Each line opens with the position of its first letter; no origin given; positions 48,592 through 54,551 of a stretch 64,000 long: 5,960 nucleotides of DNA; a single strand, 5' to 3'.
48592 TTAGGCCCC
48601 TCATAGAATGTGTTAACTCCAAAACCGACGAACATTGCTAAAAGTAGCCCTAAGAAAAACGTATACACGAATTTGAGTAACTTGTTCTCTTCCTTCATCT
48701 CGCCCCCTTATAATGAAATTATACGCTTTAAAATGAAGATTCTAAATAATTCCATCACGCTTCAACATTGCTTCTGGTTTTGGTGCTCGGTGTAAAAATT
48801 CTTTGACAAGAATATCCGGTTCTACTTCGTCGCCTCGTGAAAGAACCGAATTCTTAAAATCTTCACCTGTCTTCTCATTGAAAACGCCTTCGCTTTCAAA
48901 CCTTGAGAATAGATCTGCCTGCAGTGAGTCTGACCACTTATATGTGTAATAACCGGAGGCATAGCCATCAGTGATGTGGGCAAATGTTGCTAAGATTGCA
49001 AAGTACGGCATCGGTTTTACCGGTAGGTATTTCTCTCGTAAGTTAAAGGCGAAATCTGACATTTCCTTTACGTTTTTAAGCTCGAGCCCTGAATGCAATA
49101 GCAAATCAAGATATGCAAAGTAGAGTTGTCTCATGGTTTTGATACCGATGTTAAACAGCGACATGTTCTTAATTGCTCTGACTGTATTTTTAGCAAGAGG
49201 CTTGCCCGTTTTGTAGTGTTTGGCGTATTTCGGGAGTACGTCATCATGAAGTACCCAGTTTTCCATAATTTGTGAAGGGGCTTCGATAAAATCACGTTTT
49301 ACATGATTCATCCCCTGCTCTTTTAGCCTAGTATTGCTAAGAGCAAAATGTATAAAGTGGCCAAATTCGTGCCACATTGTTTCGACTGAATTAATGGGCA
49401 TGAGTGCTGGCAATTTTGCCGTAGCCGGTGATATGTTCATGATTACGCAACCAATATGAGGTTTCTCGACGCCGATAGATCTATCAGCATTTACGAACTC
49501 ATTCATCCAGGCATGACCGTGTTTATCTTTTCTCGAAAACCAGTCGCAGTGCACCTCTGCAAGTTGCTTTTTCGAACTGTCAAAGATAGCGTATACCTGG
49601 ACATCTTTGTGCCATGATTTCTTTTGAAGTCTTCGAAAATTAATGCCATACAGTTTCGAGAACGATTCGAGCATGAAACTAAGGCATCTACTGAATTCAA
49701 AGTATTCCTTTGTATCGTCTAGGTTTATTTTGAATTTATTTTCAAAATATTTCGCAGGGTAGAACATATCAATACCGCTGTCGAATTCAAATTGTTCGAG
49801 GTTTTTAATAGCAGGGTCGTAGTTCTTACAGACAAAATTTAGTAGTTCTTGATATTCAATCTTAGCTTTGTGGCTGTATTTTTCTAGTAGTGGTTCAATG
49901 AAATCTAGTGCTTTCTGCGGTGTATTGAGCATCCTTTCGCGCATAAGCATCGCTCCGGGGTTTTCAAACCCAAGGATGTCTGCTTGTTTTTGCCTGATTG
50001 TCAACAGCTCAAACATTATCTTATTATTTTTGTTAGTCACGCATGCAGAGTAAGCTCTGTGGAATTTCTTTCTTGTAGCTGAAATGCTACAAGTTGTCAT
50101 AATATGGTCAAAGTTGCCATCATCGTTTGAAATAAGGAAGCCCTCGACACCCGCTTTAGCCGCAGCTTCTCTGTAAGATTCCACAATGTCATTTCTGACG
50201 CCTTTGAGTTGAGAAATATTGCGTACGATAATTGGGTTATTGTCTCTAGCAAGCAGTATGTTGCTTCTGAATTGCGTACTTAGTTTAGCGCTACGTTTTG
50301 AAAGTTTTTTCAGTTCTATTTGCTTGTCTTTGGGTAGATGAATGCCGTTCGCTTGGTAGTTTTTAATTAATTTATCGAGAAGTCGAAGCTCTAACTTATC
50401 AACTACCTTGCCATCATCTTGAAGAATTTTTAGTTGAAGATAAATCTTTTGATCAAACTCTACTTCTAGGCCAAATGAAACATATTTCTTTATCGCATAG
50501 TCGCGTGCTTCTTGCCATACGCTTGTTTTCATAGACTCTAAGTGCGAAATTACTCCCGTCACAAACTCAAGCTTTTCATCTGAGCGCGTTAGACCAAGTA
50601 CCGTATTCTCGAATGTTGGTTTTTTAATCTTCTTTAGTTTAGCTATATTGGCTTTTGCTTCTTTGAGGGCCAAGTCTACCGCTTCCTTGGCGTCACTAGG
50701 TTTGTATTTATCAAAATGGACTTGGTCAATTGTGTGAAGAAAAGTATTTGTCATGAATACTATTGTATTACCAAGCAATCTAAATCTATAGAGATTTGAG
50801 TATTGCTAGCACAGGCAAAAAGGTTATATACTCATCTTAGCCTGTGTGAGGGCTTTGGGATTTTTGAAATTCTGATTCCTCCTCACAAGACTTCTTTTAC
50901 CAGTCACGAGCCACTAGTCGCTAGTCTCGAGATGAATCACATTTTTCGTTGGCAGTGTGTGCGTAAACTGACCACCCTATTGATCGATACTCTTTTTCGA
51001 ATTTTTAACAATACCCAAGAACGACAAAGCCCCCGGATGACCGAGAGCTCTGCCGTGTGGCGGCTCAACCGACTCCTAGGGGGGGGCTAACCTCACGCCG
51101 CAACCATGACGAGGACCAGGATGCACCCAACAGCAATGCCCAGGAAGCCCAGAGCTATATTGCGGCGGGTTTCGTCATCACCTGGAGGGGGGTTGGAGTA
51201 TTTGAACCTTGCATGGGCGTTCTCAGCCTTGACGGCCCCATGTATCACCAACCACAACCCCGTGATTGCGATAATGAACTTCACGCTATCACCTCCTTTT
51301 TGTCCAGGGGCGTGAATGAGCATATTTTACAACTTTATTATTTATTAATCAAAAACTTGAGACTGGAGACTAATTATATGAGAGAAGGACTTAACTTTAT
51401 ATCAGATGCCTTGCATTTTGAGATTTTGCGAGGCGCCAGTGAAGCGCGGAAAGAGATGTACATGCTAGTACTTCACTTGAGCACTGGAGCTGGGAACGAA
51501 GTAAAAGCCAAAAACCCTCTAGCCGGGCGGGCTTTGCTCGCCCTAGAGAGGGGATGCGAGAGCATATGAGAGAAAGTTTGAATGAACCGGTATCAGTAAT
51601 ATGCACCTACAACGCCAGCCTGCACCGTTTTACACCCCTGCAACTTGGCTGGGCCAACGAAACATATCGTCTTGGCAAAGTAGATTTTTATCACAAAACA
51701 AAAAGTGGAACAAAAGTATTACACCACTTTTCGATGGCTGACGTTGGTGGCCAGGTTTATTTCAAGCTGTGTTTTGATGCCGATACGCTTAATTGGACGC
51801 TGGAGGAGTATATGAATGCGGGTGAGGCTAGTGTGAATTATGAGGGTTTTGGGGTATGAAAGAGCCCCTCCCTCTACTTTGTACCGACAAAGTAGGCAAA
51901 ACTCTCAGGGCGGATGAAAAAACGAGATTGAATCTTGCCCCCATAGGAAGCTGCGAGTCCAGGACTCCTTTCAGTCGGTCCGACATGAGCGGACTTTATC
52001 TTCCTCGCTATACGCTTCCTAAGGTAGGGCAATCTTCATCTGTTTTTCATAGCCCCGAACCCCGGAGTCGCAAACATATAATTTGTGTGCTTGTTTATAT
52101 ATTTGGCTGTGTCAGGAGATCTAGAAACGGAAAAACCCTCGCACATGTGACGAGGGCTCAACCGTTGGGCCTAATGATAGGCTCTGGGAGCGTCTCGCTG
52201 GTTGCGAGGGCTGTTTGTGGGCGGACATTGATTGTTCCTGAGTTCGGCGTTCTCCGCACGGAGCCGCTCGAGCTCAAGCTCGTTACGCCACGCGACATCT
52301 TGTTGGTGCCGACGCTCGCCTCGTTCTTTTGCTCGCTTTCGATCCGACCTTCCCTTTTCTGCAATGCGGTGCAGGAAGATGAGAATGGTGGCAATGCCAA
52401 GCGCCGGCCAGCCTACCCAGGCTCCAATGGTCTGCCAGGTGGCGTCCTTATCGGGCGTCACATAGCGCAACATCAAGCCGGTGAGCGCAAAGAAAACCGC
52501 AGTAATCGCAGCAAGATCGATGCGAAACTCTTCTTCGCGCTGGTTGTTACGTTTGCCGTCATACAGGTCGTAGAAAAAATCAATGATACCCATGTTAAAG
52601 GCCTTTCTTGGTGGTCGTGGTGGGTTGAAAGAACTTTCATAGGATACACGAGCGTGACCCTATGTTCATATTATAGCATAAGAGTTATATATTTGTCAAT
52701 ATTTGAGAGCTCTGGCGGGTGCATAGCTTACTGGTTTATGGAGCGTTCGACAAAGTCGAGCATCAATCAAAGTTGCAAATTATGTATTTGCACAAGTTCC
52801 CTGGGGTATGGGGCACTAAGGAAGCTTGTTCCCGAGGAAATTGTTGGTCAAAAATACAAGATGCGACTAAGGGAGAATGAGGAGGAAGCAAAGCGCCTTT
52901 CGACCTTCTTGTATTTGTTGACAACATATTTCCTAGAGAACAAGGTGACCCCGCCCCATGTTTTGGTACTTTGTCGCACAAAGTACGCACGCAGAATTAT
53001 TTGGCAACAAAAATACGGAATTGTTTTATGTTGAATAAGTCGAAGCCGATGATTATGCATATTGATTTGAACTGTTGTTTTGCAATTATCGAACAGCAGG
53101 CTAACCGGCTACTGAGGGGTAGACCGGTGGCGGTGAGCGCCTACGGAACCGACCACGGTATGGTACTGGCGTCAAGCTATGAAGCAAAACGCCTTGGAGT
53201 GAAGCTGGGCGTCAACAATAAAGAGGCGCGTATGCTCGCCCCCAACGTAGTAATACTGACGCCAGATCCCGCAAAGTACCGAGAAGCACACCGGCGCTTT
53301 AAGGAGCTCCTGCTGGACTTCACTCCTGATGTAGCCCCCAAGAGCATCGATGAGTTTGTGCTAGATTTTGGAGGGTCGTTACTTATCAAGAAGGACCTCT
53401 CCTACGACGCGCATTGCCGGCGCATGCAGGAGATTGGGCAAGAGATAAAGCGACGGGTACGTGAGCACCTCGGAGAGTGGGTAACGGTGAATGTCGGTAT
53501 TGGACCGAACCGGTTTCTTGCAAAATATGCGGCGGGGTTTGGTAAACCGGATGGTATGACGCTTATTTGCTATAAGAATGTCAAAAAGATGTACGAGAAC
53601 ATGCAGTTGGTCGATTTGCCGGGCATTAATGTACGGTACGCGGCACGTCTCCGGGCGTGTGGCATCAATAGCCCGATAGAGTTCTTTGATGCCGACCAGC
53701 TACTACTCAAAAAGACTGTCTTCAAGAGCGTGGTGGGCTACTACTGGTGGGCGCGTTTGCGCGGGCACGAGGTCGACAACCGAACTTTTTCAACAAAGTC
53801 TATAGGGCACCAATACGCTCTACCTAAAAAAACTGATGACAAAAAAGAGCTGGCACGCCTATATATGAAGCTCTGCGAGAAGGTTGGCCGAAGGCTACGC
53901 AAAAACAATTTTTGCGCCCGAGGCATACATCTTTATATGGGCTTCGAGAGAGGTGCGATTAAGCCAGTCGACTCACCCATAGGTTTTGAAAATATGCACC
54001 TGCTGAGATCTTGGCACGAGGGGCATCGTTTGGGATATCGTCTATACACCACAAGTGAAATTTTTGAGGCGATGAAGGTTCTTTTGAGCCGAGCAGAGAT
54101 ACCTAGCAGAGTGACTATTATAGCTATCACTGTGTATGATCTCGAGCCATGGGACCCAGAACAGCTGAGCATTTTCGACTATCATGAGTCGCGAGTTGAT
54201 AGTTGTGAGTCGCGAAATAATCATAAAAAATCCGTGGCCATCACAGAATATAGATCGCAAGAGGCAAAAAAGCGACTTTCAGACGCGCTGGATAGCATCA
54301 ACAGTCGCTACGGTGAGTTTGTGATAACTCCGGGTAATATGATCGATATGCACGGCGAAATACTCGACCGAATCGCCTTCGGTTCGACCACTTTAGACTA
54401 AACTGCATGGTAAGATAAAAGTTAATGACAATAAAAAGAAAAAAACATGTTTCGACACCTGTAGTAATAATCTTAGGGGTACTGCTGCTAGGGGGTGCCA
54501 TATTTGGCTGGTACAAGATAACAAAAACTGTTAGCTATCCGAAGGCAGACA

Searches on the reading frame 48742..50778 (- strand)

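Call 26: search_protein_families(library=pfam, proteins=[window:48742-50778:-], max_evalue=0.001)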
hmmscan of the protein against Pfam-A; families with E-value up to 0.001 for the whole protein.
window:48742-50778:- (678 aa): 2 families
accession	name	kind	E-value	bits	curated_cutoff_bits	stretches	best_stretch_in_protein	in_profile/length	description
PF01432.26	Peptidase_M3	-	1.7e-98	331.4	27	1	227-674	2-454/457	Peptidase family M3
PF19310.4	TOP_N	-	2.9e-08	34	27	1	37-152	4-122/123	Neurolysin/Thimet oligopeptidase, N-terminal domain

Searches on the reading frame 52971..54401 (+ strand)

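Call 26: search_protein_families(library=pfam, proteins=[window:52971-54401:+], max_evalue=0.001)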
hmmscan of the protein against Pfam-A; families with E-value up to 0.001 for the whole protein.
window:52971-54401:+ (476 aa): 2 families
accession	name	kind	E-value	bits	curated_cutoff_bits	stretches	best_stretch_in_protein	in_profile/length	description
PF00817.25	IMS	-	2.6e-31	109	23.2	1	31-188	1-147/148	impB/mucB/samB family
PF11799.13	IMS_C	-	2e-11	44.7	20.7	1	276-400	2-108/109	impB/mucB/samB family C-terminal domain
